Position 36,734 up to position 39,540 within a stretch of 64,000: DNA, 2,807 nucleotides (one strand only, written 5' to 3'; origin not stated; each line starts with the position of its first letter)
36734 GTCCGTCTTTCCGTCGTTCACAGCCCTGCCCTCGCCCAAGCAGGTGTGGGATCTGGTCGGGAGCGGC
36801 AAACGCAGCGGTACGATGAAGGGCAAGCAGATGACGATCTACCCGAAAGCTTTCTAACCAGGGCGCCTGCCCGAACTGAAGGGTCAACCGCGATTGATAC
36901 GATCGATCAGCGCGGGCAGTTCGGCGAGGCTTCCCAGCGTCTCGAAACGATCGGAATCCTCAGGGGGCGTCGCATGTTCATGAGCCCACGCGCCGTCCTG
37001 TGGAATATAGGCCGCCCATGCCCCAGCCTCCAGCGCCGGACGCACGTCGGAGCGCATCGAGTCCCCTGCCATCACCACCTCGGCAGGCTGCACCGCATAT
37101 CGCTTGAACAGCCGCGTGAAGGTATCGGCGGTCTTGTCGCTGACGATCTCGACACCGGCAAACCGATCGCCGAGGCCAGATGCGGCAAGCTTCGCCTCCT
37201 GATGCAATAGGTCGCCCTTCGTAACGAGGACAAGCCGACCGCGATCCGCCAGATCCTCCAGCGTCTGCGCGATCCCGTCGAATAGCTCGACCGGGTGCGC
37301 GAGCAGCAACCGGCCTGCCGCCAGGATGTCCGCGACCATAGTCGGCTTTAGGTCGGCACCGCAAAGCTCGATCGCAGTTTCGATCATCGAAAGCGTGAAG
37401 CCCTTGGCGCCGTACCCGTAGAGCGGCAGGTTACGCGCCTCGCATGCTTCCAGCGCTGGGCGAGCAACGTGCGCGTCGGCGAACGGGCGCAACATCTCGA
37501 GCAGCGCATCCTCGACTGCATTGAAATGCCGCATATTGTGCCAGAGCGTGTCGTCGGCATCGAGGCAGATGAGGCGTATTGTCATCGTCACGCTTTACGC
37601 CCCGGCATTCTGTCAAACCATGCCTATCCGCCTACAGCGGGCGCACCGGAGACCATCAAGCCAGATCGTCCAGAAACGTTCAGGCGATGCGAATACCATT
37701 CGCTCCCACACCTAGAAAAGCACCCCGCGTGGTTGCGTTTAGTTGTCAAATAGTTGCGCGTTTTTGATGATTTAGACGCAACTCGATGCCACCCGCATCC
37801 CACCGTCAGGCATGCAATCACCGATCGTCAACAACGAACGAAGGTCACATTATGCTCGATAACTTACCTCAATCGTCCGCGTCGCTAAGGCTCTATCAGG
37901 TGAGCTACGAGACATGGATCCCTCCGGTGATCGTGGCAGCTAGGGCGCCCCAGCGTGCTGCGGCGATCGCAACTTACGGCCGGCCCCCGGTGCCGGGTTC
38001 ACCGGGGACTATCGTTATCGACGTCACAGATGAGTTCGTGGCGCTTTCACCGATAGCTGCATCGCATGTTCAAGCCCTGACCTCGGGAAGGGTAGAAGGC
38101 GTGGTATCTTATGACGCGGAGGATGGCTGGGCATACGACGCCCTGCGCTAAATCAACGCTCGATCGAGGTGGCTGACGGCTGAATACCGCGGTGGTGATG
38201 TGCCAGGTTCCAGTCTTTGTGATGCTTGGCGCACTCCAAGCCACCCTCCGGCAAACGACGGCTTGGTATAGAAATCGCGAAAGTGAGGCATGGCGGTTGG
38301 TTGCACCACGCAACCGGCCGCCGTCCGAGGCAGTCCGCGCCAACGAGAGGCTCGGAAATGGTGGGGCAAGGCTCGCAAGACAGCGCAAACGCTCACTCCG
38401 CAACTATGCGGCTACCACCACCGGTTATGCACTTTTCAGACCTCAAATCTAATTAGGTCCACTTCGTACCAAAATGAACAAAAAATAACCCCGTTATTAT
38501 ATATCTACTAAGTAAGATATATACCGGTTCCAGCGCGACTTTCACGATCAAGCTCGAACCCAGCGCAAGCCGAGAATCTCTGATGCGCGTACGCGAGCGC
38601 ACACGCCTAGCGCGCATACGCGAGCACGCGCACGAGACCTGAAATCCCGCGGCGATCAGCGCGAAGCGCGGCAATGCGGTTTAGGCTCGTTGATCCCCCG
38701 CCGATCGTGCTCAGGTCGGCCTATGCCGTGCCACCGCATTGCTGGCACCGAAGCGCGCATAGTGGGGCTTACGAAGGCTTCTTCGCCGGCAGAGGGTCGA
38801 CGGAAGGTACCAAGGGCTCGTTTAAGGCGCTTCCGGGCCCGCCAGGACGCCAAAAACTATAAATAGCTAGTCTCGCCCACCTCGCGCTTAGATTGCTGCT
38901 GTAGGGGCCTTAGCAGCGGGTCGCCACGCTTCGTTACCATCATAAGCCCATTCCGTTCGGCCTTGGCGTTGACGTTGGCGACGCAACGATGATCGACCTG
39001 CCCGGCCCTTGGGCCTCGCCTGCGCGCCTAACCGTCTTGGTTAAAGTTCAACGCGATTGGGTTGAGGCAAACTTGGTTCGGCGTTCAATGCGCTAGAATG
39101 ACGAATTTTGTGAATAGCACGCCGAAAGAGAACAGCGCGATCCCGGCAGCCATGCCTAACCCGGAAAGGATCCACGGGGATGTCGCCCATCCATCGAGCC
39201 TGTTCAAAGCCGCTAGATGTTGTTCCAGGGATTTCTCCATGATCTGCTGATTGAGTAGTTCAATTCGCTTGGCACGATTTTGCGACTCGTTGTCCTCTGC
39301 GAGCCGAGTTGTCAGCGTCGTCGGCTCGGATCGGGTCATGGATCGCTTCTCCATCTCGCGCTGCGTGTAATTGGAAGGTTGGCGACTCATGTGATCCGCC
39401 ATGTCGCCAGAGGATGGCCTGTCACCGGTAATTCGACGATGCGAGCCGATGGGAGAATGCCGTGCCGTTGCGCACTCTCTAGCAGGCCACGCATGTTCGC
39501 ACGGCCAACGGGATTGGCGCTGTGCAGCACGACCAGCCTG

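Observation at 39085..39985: Tightly coupled three-gene cassette built around a phage-type cREC-like receiver fold, flanked by two small membrane proteins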

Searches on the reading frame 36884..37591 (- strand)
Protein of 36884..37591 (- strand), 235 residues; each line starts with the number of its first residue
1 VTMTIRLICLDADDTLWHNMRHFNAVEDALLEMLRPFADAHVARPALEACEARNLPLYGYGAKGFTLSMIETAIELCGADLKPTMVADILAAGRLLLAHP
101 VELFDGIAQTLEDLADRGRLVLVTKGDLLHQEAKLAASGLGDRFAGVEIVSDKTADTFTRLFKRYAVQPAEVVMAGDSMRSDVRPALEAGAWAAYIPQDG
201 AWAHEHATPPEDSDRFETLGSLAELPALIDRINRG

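Call 10: search_protein_families(library=pfam, proteins=[window:36884-37591:-], max_evalue=0.001)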
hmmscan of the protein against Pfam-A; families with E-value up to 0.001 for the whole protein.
window:36884-37591:- (235 aa): 3 families
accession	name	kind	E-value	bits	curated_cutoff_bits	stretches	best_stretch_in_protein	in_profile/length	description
PF00702.32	Hydrolase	-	8.9e-17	62.5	26.4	1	5-190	1-191/191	haloacid dehalogenase-like hydrolase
PF13242.12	Hydrolase_like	-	7.3e-06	26.3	22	1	157-204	9-56/75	HAD-hyrolase-like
PF13419.12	HAD_2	-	1.4e-05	25.7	23.8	1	98-191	74-173/178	Haloacid dehalogenase-like hydrolase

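Call 94: search_protein_families(library=ncbifam, proteins=[window:36884-37591:-], max_evalue=0.001)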
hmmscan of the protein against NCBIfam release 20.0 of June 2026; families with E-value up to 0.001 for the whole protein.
window:36884-37591:- (235 aa): 7 families
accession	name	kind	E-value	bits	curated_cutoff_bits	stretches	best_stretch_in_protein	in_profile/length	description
TIGR02253.1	CTE7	subfamily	3.2e-11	43.4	169.75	1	81-205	73-203/221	TIGR02253 family HAD-type hydrolase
TIGR02254.1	YjjG_YfnB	equivalog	2.6e-09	36.9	159.9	1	96-206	91-206/223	YjjG family noncanonical pyrimidine nucleotidase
NF053830.1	RUBPPhHalo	equivalog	1.5e-06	28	330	1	101-220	102-228/234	ribulose-1,5-bisphosphate 5-phosphatase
NF006976.0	PRK09449.1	equivalog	1.1e-05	25.1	183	1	7-210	5-209/225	pyrimidine 5'-nucleotidase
NF009695.0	PRK13222.1-2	equivalog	3.9e-05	23.2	225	1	101-191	93-188/226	phosphoglycolate phosphatase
TIGR01549.1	HAD-SF-IA-v1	subfamily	0.00029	21.3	23.3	0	110-190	70-149/149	HAD-IA family hydrolase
NF008018.0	PRK10748.1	equivalog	0.0003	20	225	0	105-199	116-210/238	5-amino-6-(5-phospho-D-ribitylamino)uracil phosphatase YigB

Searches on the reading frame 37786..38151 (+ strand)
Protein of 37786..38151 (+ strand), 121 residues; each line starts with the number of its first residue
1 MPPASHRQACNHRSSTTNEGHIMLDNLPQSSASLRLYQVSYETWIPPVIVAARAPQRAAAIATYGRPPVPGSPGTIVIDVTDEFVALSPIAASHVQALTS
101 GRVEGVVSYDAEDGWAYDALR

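Call 10: search_protein_families(library=pfam, proteins=[window:37786-38151:+], max_evalue=0.001)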
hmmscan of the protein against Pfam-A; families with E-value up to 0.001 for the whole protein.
window:37786-38151:+ (121 aa): 0 families

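Call 74: search_protein_families(library=pfam, proteins=[window:37786-38151:+], max_evalue=0.01)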
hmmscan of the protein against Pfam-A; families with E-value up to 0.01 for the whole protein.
window:37786-38151:+ (121 aa): 0 families

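Call 94: search_protein_families(library=ncbifam, proteins=[window:37786-38151:+], max_evalue=0.001)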
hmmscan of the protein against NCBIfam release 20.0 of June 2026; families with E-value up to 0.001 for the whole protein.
window:37786-38151:+ (121 aa): 0 families

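Call 98: search_protein_families(library=phrogs, proteins=[window:37852-38151:+], max_evalue=0.01)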
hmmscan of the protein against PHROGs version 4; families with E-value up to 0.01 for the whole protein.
window:37852-38151:+ (99 aa): 0 families
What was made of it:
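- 37852..38151 (+): ORF D. 99-aa conserved hypothetical protein, convergent to the operon about 0.9 kb downstream of C. A possible fourth associated gene. No family hit (calls 10, 94, 98).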

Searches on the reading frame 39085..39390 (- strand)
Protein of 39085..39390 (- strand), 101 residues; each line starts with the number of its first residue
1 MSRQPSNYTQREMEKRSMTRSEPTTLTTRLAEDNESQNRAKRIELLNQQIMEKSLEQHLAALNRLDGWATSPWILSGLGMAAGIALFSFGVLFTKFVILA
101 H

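Call 4: search_protein_families(library=pfam, proteins=[window:39085-39390:-], max_evalue=1)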
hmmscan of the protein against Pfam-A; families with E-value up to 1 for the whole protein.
window:39085-39390:- (101 aa): 0 families

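Call 5: search_protein_families(library=ncbifam, proteins=[window:39085-39390:-], max_evalue=1)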
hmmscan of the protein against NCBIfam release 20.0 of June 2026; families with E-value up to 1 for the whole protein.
window:39085-39390:- (101 aa): 0 families

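Call 8: search_protein_families(library=phrogs, proteins=[window:39085-39390:-], max_evalue=1)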
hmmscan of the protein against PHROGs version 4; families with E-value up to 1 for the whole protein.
window:39085-39390:- (101 aa): 0 families

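Call 9: search_protein_families(library=padloc, proteins=[window:39085-39390:-], max_evalue=1)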
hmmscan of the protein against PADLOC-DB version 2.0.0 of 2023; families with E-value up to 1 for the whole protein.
window:39085-39390:- (101 aa): 0 families

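Call 26: find_homologous_proteins(query=window:39085-39390:-)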
Query window:39085-39390:- (101 aa): 54 proteins with E <= 0.001 among 55 candidates.
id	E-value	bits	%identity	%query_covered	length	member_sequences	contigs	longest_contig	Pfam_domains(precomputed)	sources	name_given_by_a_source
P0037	3.0e-56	205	96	100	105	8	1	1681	-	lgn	-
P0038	9.0e-56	203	96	100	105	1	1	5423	-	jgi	jgi:hypothetical protein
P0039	9.5e-48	178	90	95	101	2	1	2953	-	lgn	-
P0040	1.1e-47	178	83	100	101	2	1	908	-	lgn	-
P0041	1.8e-45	170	85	96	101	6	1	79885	-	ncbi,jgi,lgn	ncbi:MAG: hypothetical protein V4595_11885 [Pseudomonadota bacterium]|jgi:hypothetical protein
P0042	6.7e-44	165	79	96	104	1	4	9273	-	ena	-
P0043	1.8e-43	164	80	100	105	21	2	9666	-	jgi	jgi:hypothetical protein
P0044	7.4e-43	162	82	94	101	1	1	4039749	-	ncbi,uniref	ncbi:hypothetical protein QP175_01285 [Sphingomonas aerolata]|uniref:hypothetical protein n=1 Tax=Sp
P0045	2.0e-42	161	79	100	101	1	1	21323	-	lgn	-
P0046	4.8e-42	160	78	96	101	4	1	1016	-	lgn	-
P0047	1.0e-41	158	77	96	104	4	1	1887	-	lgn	-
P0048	1.5e-41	158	80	93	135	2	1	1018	-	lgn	-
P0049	2.9e-41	157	77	96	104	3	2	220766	-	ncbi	-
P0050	5.8e-41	156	75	100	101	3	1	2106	-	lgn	-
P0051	2.8e-40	154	88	83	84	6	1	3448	-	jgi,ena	-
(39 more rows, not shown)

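Call 58: find_related_loci(query=A3, collection=metagenome_contigs, flank=6000)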
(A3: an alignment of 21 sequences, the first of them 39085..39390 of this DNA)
Query A3 (101 aa) in metagenome_contigs; peptide patterns used: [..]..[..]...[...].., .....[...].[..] (x = any residue, [..] = any of these).
600 stretches matched a pattern (row limit reached: there are more); 14 encode a relative of the query (tblastn E <= 1e-3); 14 distinct loci.
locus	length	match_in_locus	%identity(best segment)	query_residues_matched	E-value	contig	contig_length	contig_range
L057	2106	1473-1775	90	1-101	5e-62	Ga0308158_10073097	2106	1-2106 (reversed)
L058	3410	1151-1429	86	9-101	8e-52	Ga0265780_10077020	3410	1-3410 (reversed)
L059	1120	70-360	77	5-101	1e-52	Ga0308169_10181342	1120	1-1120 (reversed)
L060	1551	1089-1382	76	1-101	3e-49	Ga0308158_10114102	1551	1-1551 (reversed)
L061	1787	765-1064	79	1-100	2e-48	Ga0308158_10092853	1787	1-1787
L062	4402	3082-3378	77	1-100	6e-48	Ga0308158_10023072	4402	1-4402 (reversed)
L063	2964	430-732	73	1-101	5e-48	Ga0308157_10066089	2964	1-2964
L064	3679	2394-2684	75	5-101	3e-47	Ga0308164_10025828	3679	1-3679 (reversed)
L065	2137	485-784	75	1-101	7e-47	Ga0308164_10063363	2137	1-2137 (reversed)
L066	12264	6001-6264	78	14-101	9e-46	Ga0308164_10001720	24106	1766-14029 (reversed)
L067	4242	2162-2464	76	1-101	2e-44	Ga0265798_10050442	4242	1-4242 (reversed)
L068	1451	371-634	75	14-101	6e-44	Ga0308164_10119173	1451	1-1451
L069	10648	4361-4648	66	3-101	1e-41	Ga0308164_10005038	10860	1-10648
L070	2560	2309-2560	75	1-84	7e-37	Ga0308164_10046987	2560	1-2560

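Call 59: find_related_loci(query=A3, collection=viral_contigs, flank=6000)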
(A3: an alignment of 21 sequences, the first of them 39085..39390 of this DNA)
Query A3 (101 aa) in viral_contigs; peptide patterns used: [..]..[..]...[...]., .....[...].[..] (x = any residue, [..] = any of these).
47 stretches matched a pattern, but none encodes a relative of the query by tblastn (E <= 1e-3).

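Call 65: search_protein_representatives(alignment_id=A3)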
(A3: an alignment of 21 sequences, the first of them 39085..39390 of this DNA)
Query: 21 sequences, 92 profile positions. Proteins with E-value up to 0.001 (for the whole library): 2; up to 1e-10: 2; up to 1e-30: 1. The best 2 are listed.
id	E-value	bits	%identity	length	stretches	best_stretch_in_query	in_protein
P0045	2.1e-45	168.6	-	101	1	5-92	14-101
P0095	6.7e-29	115.7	-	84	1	9-92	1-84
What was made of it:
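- Tried and rejected: Remote homologues of C. A profile search of 1.84e9 representatives found only its own 2 clusters (call 65).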

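Call 74: search_protein_families(library=pfam, proteins=[L066:4980-6092:+], max_evalue=0.01)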
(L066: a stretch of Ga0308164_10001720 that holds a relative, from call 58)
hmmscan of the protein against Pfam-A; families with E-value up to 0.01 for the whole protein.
L066:4980-6092:+ (370 aa): 1 family
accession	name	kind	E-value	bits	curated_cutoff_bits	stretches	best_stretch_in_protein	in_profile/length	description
PF10134.15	RPA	-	4.1e-43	148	27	1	52-282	2-227/228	Replication initiator protein A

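Call 78: search_dna_similar(query=window:39085-39390:-, collection=plasmids, mode=protein, max_evalue=0.001)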
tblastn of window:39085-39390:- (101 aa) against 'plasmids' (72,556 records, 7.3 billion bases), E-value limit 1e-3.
No match.
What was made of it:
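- Tried and rejected: Viral contigs and plasmids gave none (calls 59, 78).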
